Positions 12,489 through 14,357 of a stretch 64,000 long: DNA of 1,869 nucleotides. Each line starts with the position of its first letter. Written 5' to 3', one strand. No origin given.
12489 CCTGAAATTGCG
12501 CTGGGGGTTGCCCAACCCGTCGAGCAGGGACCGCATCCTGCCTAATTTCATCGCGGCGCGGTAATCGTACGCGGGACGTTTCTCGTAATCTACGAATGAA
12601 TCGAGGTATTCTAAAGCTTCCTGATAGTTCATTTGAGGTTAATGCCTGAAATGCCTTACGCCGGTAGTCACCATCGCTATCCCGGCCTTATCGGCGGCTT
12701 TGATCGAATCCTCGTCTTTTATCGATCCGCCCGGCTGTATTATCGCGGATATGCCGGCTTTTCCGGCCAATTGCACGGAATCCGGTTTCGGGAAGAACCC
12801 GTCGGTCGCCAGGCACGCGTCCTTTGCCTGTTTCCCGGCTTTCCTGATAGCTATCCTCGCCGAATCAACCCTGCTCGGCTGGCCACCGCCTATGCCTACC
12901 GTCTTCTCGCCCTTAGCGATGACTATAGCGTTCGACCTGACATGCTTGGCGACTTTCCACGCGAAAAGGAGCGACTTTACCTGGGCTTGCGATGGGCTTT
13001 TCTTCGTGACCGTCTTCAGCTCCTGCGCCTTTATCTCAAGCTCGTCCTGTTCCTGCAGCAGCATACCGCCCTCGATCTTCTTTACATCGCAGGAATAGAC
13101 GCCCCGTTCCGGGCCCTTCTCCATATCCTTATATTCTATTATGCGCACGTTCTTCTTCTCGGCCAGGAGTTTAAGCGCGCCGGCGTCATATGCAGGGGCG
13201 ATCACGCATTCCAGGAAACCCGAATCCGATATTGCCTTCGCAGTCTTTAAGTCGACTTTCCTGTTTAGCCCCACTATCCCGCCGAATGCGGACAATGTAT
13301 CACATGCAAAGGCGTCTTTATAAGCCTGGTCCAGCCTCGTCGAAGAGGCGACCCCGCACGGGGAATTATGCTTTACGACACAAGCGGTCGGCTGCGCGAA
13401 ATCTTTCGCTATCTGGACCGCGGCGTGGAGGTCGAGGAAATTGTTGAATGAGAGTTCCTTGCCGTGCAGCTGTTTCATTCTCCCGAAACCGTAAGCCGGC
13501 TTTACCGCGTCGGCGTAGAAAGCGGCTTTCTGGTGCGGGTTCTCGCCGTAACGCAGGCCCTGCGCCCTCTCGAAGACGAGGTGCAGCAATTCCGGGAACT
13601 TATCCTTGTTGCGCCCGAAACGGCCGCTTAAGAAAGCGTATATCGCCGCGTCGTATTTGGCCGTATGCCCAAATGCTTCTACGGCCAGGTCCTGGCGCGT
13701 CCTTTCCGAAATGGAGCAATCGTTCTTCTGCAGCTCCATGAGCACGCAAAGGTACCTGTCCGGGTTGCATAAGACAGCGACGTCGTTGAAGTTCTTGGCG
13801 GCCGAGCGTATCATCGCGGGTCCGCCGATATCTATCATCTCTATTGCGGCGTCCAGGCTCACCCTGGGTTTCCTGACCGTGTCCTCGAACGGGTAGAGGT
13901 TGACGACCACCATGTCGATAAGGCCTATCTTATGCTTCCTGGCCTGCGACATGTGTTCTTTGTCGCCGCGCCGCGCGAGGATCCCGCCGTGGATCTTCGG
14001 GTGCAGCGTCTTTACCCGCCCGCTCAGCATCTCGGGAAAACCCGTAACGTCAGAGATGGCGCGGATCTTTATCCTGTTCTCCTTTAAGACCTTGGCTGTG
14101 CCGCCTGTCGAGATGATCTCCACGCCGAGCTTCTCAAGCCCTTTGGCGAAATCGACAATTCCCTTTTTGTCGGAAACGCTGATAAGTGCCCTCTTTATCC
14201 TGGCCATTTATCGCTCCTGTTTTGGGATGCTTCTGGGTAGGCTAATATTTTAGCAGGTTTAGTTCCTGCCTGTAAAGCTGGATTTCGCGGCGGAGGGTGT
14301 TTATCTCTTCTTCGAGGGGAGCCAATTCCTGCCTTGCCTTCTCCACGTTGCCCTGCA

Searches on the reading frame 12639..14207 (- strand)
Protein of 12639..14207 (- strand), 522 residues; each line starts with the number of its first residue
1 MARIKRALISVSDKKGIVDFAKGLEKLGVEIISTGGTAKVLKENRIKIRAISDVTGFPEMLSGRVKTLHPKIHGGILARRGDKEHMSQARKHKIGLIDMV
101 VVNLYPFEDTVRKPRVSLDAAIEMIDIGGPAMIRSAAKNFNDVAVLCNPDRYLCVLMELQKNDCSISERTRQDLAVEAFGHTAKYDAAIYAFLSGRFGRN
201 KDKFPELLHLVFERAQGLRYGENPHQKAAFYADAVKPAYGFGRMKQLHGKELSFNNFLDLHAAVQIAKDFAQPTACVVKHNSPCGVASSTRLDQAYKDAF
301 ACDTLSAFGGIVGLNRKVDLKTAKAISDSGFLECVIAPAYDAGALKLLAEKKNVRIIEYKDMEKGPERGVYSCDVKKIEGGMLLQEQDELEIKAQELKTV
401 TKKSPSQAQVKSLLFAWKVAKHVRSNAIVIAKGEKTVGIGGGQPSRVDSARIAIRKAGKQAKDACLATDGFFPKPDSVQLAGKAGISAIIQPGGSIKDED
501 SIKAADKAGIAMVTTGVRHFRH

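Call 23: find_encoding_contigs(protein=window:12639-14207:-, flank=10000, max_places=2)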
Protein window:12639-14207:- (522 aa): 4 contigs read that carry it; 1 place shown.
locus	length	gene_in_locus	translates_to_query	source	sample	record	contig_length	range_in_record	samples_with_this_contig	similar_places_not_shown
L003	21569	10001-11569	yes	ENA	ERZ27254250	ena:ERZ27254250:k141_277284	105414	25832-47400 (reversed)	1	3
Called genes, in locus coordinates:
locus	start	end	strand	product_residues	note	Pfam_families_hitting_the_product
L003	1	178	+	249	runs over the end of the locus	PF00300:His_Phos_1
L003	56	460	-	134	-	-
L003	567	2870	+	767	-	PF00317:Ribonuc_red_lgN, PF02867:Ribonuc_red_lgC, PF12637:TSCPD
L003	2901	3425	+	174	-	PF22769:DCD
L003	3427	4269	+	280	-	PF07934:OGG_N, PF00730:HhH-GPD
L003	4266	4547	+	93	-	-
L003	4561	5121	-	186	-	PF00515:TPR_1 (weak), PF13371:TPR_9 (weak), PF12569:NatA_aux_su (weak), PF00515:TPR_1 (weak), PF07719:TPR_2 (weak), PF13432:TPR_16, PF13414:TPR_11, PF14559:TPR_19 (weak), +5 more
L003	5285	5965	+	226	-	PF05552:MS_channel_1st_1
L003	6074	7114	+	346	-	PF02655:ATP-grasp_3, PF03133:TTL (faint), PF07478:Dala_Dala_lig_C, PF13535:ATP-grasp_4 (weak)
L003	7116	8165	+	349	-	PF01071:GARS_A (weak), PF02655:ATP-grasp_3, PF02786:CPSase_L_D2 (faint), PF08443:RimK (faint), PF02222:ATP-grasp (weak), PF07478:Dala_Dala_lig_C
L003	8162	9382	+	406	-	PF04055:Radical_SAM, PF12544:LAM_C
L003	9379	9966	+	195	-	PF27605:ODF2_C (weak)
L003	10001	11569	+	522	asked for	PF02142:MGS, PF01808:AICARFT_IMPCHas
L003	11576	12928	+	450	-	PF08245:Mur_ligase_M, PF02875:Mur_ligase_C, PF27239:FOL3_C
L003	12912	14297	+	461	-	PF10396:TrmE_N, PF12631:MnmE_helical, PF03193:RsgA_GTPase (faint), PF00350:Dynamin_N (faint), PF01926:MMR_HSR1, PF02421:FeoB_N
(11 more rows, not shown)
